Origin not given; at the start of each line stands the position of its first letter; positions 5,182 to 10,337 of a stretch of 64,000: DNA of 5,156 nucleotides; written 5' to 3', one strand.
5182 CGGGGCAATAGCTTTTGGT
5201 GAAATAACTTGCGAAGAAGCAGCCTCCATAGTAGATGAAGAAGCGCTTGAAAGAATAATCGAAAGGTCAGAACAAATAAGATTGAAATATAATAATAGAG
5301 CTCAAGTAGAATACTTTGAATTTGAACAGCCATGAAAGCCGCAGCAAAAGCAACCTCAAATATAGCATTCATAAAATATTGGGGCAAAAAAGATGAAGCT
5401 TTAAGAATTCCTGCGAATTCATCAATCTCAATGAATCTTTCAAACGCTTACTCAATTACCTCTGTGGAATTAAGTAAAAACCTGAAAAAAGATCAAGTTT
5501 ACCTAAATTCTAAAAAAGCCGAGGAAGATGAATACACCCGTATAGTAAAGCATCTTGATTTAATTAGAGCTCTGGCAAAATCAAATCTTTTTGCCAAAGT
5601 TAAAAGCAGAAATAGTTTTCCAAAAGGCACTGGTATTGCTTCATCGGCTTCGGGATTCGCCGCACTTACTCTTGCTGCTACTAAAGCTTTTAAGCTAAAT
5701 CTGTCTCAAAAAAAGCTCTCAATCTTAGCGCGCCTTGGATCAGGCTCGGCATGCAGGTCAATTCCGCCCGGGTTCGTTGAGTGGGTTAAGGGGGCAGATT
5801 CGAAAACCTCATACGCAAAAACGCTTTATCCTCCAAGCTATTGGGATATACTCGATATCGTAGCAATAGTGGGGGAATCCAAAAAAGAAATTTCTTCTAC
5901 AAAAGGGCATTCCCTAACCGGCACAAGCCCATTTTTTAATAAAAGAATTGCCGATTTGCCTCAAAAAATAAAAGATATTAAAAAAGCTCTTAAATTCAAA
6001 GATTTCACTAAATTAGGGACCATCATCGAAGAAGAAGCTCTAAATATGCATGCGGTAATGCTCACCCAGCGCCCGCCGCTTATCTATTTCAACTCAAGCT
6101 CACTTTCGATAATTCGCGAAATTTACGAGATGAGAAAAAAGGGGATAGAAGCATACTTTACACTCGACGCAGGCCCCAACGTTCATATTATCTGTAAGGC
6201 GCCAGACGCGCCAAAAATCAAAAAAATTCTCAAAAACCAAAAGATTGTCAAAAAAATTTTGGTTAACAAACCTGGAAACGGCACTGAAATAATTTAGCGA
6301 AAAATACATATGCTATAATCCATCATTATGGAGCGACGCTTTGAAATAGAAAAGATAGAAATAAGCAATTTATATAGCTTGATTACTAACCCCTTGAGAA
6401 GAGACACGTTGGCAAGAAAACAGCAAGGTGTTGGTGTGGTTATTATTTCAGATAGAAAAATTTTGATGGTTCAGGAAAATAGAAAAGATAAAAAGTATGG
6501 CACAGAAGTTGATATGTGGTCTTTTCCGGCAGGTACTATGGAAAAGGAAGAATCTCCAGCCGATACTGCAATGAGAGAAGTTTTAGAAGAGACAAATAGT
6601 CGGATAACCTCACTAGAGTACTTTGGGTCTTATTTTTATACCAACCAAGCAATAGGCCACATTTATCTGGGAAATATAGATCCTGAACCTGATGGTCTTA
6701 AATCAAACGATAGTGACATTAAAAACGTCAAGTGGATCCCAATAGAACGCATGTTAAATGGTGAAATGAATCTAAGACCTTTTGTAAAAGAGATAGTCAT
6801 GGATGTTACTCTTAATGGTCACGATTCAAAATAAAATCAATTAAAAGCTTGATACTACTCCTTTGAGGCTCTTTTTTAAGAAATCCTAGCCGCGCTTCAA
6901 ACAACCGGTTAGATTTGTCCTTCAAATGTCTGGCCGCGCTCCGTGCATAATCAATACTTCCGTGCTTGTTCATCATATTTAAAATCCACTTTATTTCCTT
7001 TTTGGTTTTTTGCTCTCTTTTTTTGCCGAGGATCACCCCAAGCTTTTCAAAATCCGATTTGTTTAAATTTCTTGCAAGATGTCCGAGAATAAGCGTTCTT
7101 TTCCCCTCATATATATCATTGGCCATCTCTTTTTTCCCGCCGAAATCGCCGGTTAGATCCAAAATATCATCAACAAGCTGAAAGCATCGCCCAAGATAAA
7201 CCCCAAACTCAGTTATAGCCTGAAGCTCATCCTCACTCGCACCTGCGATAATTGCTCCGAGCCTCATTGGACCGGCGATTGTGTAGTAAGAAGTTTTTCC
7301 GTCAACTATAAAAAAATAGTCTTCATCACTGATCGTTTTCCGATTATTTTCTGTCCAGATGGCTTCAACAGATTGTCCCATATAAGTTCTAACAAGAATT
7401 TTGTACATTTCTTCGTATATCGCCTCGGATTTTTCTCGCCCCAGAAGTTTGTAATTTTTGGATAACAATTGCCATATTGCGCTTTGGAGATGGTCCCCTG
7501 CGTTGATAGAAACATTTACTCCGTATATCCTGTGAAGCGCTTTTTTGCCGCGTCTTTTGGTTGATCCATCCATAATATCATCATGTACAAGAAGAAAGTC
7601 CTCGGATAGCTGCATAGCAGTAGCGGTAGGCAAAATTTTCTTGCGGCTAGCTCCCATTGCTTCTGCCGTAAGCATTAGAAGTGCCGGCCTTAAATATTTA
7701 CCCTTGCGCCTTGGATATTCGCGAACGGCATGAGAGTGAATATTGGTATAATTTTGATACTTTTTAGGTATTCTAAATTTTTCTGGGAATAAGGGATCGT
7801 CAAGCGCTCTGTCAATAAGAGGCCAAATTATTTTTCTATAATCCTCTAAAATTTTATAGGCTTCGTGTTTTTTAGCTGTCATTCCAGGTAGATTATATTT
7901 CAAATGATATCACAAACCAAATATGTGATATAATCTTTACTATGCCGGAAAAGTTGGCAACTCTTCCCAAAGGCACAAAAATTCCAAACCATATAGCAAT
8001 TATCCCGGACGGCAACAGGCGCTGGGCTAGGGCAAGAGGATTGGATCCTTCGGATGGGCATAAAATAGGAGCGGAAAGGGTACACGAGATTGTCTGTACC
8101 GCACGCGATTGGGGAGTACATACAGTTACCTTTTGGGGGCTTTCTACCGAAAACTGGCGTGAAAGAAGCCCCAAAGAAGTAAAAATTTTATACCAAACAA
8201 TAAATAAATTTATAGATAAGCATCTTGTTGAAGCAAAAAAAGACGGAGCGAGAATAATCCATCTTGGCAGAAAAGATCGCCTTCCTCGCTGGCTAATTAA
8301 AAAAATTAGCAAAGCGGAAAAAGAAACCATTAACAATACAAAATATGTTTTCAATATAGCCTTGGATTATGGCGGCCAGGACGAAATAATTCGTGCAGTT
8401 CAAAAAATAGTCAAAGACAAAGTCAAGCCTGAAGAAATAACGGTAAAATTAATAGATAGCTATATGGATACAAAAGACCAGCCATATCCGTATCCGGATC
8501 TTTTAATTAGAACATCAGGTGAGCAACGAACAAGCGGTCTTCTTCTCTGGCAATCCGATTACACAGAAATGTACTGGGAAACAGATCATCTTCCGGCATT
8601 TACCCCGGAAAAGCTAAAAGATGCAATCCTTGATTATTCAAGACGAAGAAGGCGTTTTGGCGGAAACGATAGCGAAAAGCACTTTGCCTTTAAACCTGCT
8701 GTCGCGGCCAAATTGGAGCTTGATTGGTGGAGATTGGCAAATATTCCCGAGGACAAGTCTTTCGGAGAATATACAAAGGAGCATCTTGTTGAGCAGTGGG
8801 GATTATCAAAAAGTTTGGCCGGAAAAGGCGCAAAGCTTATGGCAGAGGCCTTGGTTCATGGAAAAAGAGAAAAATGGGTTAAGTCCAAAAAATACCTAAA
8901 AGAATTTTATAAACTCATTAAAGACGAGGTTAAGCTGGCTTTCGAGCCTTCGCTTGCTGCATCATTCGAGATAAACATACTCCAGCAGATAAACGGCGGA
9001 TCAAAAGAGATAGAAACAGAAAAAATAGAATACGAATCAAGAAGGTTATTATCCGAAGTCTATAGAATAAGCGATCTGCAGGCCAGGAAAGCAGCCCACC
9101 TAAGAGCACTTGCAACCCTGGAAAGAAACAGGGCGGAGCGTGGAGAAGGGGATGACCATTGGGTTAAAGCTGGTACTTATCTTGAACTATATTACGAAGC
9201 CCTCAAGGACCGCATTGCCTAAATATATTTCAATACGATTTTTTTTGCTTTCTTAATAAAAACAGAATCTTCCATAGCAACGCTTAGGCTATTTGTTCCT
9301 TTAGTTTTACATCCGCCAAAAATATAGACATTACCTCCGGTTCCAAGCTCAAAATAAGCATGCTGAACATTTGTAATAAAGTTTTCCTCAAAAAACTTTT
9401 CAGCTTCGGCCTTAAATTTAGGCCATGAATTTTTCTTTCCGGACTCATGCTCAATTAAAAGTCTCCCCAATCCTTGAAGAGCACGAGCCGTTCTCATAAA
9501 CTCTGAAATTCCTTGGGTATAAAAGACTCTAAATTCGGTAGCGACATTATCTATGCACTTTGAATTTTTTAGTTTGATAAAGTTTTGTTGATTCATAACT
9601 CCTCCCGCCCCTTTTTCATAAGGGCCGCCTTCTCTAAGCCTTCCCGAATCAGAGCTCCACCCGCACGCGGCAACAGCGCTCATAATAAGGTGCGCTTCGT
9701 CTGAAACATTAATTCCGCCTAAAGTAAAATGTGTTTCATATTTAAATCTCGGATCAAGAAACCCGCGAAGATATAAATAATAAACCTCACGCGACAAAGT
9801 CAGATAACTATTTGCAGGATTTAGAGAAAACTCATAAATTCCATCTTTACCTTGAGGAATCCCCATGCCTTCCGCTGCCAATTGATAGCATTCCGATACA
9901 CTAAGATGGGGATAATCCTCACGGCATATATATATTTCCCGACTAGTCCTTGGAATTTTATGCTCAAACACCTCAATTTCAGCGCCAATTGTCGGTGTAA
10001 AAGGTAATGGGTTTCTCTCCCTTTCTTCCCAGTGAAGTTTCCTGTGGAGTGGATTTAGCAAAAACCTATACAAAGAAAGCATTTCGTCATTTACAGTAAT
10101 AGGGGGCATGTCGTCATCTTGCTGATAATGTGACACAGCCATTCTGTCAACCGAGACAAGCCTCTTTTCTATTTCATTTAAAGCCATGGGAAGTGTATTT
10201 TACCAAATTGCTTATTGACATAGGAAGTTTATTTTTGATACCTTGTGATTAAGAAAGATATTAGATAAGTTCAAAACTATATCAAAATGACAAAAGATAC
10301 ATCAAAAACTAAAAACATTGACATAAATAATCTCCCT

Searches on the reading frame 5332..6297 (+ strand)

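Call 80: search_protein_families(library=pfam, proteins=[window:5332-6297:+], max_evalue=0.00001)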
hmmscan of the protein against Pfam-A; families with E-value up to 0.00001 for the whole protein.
window:5332-6297:+ (321 aa): 3 families
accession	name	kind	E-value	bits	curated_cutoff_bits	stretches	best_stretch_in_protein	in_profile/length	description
PF22700.2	MVD-like_N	-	7.9e-59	198.3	27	1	7-162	1-157/157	Diphosphomevalonate decarboxylase-like N-terminal domain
PF18376.6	MDD_C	-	2.6e-25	89.8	23.2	1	176-302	2-132/186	Mevalonate 5-diphosphate decarboxylase C-terminal domain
PF00288.32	GHMP_kinases_N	-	3.8e-07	30.7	22.3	1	86-137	16-67/87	GHMP kinases N terminal domain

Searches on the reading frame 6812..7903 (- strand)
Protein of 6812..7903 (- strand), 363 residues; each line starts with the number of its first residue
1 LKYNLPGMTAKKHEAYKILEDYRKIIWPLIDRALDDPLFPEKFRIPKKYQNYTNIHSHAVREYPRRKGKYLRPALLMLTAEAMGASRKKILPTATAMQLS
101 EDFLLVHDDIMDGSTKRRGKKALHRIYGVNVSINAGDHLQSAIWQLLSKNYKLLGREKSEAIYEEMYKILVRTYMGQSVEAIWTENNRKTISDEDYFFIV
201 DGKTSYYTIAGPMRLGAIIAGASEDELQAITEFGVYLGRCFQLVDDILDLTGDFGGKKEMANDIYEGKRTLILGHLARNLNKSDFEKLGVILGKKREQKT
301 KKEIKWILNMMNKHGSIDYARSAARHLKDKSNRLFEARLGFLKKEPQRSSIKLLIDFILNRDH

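Call 7: search_protein_families(library=pfam, proteins=[window:6812-7903:-], max_evalue=0.01)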
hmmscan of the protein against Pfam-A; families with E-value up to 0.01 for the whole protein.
window:6812-7903:- (363 aa): 2 families
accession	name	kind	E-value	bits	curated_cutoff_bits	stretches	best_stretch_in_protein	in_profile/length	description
PF00348.22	polyprenyl_synt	-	5.6e-54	183.4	27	1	58-308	6-248/251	Polyprenyl synthetase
PF01303.22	Egg_lysin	-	0.0086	16.6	27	0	275-299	65-85/121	Egg lysin (Sperm-lysin)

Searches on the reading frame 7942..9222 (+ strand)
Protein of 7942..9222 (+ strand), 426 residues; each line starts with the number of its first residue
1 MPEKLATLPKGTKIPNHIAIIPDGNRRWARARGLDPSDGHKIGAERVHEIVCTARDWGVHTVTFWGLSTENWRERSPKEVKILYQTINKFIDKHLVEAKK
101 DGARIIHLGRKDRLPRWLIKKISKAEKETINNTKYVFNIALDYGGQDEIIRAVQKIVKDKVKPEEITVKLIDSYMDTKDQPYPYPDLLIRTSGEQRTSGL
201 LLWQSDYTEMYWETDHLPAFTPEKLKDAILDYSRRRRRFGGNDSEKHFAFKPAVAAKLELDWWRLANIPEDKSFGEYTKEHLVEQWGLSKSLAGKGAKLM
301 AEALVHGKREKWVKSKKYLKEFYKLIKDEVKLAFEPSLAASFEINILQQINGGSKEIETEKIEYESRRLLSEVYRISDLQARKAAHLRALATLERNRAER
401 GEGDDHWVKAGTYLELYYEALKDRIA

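Call 7: search_protein_families(library=pfam, proteins=[window:7942-9222:+], max_evalue=0.01)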
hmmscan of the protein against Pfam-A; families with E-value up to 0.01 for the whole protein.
window:7942-9222:+ (426 aa): 1 family
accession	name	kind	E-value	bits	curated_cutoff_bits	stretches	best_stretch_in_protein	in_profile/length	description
PF01255.24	Prenyltransf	-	7.3e-66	222.3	27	1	21-240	1-219/219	Putative undecaprenyl diphosphate synthase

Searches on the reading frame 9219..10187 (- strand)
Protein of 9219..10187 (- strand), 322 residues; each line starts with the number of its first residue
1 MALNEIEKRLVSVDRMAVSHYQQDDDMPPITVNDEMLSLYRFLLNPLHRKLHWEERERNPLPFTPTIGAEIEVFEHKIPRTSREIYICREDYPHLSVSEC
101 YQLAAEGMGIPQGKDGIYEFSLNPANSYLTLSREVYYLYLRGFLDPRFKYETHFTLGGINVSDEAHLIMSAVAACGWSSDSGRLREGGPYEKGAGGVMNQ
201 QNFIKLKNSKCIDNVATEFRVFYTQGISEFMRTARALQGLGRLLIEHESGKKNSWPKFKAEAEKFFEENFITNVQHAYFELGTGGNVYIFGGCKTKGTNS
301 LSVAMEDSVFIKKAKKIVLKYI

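Call 7: search_protein_families(library=pfam, proteins=[window:9219-10187:-], max_evalue=0.01)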
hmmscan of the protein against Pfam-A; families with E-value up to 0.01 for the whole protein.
window:9219-10187:- (322 aa): 0 families

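Call 54: search_protein_families(library=ncbifam, proteins=[window:9219-10187:-], max_evalue=0.001)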
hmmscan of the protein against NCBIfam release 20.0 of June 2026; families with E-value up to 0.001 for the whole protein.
window:9219-10187:- (322 aa): 0 families

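Call 81: search_protein_families(library=pfam, proteins=[window:9219-10187:-], max_evalue=1)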
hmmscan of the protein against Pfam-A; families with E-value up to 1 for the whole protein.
window:9219-10187:- (322 aa): 1 family
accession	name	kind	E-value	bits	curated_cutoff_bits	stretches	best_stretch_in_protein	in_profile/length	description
PF13418.12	Kelch_4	-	0.064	13.6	21.6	1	276-298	5-26/49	Galactose oxidase, central domain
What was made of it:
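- Tried and rejected: An SH3b-like stretch I suspected in the permease ectodomain got no Pfam support (call 81), so I dropped it.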
